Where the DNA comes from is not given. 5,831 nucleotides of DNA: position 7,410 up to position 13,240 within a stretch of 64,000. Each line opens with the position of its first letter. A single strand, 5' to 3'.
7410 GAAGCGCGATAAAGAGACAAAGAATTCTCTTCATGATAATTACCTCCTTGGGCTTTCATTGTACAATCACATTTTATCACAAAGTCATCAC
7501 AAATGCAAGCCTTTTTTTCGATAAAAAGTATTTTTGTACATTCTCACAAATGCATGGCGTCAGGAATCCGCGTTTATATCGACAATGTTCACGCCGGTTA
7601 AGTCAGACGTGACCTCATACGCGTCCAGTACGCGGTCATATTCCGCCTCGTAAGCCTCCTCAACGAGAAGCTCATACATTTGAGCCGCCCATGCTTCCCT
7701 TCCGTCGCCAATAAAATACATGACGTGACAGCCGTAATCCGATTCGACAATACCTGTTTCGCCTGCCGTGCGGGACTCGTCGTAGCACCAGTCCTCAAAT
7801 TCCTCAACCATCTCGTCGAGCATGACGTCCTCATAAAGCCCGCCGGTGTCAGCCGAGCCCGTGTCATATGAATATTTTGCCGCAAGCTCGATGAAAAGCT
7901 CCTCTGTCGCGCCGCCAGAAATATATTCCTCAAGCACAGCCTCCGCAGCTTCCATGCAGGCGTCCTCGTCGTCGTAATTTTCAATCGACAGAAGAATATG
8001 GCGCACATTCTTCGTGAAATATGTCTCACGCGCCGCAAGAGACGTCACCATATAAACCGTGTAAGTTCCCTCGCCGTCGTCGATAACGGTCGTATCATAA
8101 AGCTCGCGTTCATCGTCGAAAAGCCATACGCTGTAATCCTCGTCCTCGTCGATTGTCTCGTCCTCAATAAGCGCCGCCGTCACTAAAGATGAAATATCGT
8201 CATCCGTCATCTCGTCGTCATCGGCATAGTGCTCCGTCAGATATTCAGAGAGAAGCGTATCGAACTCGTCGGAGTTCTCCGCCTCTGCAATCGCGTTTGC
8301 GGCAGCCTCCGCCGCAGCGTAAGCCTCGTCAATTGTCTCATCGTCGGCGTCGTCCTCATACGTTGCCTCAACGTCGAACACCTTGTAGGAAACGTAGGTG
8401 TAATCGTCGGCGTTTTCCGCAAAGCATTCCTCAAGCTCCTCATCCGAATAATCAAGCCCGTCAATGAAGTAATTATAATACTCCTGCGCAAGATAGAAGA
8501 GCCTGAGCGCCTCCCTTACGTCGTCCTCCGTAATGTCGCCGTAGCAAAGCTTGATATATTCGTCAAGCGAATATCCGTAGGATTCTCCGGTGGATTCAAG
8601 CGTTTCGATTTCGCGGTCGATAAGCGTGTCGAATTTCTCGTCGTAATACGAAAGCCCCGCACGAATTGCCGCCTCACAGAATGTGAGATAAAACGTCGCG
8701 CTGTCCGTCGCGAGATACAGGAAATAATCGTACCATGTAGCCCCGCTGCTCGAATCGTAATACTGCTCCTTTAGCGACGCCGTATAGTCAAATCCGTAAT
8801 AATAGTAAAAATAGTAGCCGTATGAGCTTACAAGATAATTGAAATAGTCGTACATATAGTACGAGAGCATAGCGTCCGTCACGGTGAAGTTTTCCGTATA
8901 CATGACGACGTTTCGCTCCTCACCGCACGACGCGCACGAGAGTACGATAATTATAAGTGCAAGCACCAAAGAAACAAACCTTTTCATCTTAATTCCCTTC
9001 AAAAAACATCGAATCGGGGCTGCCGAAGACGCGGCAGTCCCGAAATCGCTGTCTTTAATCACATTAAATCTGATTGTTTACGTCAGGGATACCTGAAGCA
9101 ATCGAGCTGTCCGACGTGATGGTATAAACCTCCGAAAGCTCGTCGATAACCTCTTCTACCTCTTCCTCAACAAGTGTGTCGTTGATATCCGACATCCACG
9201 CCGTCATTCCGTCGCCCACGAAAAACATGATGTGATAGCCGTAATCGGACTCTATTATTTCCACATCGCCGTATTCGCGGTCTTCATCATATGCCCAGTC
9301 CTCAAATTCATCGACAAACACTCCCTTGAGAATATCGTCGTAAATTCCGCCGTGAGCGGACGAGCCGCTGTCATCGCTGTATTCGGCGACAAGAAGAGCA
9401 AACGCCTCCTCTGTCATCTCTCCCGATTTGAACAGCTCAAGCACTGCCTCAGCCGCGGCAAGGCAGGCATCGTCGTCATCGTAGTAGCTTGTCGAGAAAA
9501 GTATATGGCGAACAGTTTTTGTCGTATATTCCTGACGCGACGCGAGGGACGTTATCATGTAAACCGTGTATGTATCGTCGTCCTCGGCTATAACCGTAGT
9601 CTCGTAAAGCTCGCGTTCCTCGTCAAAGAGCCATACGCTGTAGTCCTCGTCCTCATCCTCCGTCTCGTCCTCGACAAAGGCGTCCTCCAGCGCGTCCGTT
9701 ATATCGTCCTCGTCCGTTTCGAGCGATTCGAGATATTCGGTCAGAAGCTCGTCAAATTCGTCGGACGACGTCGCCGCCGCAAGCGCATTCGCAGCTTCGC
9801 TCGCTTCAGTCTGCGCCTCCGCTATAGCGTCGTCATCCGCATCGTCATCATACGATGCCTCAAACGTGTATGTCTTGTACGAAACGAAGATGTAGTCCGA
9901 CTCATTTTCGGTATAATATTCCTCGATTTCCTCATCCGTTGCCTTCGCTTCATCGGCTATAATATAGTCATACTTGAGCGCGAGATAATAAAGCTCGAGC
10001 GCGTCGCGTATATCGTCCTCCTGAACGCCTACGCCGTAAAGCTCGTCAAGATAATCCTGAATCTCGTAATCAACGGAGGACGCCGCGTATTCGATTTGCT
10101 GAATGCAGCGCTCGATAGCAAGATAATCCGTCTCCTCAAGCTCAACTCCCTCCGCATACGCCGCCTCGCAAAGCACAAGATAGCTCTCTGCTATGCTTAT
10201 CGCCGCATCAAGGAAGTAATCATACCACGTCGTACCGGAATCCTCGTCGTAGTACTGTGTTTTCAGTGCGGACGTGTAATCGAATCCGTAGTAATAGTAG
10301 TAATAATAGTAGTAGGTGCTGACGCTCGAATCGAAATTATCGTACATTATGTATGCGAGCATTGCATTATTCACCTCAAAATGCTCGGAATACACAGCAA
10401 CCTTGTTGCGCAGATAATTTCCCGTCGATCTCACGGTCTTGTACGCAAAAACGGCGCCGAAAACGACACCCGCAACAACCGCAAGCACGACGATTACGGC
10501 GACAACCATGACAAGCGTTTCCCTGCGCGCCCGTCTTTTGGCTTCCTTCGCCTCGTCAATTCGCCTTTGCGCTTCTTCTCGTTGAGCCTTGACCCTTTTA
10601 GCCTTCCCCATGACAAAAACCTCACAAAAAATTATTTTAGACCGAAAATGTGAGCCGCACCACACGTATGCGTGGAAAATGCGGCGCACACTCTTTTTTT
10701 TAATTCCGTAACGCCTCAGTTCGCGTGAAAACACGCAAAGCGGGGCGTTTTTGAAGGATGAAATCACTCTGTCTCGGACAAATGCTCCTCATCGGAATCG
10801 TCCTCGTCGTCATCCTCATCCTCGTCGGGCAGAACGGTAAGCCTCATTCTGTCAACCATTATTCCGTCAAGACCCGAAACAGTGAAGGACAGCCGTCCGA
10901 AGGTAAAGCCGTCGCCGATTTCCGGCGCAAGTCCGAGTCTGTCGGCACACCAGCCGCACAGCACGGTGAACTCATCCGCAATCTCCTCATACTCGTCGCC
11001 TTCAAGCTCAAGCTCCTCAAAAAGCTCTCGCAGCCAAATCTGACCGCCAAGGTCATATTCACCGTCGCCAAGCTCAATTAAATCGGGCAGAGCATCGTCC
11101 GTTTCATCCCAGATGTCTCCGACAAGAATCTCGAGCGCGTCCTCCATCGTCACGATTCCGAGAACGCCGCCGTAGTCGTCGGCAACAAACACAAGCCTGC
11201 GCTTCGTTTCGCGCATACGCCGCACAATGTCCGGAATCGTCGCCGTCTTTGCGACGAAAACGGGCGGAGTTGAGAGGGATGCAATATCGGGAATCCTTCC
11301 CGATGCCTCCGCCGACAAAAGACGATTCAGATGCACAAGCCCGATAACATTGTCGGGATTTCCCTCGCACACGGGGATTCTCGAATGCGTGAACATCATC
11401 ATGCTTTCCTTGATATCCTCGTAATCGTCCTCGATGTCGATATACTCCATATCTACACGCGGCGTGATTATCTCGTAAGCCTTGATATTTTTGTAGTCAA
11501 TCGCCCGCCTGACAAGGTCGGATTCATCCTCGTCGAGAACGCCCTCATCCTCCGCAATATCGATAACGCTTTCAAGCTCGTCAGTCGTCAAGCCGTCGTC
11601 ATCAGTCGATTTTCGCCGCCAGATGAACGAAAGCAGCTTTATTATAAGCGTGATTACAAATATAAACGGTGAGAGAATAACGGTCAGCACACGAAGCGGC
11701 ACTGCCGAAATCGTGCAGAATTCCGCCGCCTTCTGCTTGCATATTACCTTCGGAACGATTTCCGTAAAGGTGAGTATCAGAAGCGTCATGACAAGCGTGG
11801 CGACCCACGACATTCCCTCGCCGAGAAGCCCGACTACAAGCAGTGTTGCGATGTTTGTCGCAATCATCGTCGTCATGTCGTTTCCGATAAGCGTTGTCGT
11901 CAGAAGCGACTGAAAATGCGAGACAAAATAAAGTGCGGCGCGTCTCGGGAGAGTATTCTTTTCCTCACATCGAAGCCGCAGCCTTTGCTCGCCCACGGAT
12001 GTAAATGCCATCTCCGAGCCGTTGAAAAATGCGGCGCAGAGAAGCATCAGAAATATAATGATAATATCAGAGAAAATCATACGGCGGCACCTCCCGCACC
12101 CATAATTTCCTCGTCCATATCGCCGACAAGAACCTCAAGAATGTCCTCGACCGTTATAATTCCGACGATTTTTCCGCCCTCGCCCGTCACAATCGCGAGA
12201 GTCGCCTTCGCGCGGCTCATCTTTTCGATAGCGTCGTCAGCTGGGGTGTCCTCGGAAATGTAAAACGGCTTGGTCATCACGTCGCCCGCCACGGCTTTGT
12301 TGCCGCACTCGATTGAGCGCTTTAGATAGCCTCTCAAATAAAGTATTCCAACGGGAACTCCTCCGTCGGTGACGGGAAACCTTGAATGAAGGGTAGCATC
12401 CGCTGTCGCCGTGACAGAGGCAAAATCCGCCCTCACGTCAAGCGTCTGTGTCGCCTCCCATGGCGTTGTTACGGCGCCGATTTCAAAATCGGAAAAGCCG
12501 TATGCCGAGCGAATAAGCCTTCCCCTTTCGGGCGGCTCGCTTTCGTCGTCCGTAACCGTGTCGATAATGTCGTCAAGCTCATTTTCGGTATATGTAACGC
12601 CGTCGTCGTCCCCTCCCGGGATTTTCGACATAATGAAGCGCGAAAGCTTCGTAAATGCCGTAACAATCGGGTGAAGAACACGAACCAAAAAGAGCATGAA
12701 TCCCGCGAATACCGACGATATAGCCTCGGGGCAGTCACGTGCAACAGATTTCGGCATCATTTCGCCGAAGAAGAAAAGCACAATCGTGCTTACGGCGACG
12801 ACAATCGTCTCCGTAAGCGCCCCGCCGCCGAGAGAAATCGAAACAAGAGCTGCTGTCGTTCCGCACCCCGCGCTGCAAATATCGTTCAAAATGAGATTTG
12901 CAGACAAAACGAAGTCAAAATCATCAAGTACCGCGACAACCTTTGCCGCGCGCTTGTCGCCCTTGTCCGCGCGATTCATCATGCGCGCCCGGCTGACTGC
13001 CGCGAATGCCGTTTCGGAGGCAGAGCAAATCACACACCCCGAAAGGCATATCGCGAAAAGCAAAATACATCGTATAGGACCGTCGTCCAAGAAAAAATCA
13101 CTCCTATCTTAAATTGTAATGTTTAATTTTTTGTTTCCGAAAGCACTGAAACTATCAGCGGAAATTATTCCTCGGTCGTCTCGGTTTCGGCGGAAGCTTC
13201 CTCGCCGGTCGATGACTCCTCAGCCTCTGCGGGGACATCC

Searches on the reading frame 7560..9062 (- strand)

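Call 77: search_protein_families(library=pfam, proteins=[window:7560-9062:-], max_evalue=0.00001)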
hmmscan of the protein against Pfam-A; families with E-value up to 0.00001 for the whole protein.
window:7560-9062:- (500 aa): 2 families
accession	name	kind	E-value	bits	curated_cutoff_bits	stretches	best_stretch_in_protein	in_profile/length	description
PF00639.27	Rotamase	-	7e-12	46.6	21.7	1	355-450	1-95/97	PPIC-type PPIASE domain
PF13616.12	Rotamase_3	-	8.8e-12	46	22.5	1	350-448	15-110/116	PPIC-type PPIASE domain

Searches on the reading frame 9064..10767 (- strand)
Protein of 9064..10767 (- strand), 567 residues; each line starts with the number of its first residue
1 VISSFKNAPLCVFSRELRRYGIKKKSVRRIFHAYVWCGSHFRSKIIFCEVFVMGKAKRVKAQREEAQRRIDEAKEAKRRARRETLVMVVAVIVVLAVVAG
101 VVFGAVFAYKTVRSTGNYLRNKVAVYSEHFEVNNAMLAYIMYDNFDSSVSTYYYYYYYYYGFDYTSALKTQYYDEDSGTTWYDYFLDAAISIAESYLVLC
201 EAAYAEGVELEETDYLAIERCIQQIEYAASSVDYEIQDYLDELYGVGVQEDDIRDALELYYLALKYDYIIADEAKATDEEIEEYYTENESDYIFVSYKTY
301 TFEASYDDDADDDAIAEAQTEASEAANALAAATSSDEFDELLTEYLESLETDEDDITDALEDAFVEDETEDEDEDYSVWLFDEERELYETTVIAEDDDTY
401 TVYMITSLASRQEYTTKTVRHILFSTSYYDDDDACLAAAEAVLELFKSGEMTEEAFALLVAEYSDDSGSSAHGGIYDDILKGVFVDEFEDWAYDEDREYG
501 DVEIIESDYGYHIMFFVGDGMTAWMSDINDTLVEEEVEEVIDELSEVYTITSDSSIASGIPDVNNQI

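Call 77: search_protein_families(library=pfam, proteins=[window:9064-10767:-], max_evalue=0.00001)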
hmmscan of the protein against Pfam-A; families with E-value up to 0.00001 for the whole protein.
window:9064-10767:- (567 aa): 2 families
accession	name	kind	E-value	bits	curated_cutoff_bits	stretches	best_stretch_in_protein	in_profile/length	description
PF00639.27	Rotamase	-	2.7e-12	47.9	21.7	1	421-514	1-93/97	PPIC-type PPIASE domain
PF13616.12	Rotamase_3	-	1.2e-11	45.6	22.5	1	410-514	9-110/116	PPIC-type PPIASE domain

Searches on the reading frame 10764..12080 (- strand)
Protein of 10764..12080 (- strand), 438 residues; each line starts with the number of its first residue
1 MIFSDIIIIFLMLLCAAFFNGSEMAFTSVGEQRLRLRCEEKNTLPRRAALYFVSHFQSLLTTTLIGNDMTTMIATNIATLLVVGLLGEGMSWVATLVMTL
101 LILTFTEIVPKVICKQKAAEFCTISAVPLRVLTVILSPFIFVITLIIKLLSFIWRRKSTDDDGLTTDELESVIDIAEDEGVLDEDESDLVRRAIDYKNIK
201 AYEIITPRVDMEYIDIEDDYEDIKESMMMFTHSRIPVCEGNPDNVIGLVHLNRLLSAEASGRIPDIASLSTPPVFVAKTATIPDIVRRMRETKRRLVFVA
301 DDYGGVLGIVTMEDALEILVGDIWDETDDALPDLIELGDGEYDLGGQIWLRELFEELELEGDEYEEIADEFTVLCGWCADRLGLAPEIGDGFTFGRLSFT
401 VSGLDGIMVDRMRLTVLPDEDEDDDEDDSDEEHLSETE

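Call 77: search_protein_families(library=pfam, proteins=[window:10764-12080:-], max_evalue=0.00001)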
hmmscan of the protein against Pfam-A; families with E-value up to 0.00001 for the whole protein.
window:10764-12080:- (438 aa): 3 families
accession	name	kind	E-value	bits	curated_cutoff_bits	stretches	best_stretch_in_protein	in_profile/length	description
PF01595.25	CNNM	-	5.5e-38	130.9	28.4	1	7-186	1-181/181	Cyclin M transmembrane N-terminal domain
PF00571.33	CBS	-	3.5e-15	56.5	24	1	269-320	5-56/57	CBS domain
PF03471.22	CorC_HlyC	-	4.3e-08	33.5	27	1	336-416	2-79/81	Transporter associated domain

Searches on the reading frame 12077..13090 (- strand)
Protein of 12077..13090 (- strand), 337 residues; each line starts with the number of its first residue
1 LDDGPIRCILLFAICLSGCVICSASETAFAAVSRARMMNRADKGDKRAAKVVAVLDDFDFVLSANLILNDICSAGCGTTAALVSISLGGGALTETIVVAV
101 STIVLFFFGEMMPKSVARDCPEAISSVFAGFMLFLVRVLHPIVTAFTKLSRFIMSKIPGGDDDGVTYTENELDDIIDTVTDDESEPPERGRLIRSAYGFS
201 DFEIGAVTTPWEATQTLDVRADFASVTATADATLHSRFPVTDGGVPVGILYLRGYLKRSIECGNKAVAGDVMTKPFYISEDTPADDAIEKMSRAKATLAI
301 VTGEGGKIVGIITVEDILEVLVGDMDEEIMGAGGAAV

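Call 78: search_protein_families(library=pfam, proteins=[window:12077-13090:-], max_evalue=0.00001)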
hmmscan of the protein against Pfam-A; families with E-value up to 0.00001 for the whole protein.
window:12077-13090:- (337 aa): 2 families
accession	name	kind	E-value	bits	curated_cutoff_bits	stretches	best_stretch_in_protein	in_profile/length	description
PF01595.25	CNNM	-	1.8e-35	122.7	28.4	1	10-178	3-170/181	Cyclin M transmembrane N-terminal domain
PF00571.33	CBS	-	2.5e-16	60.1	24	1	268-322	1-56/57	CBS domain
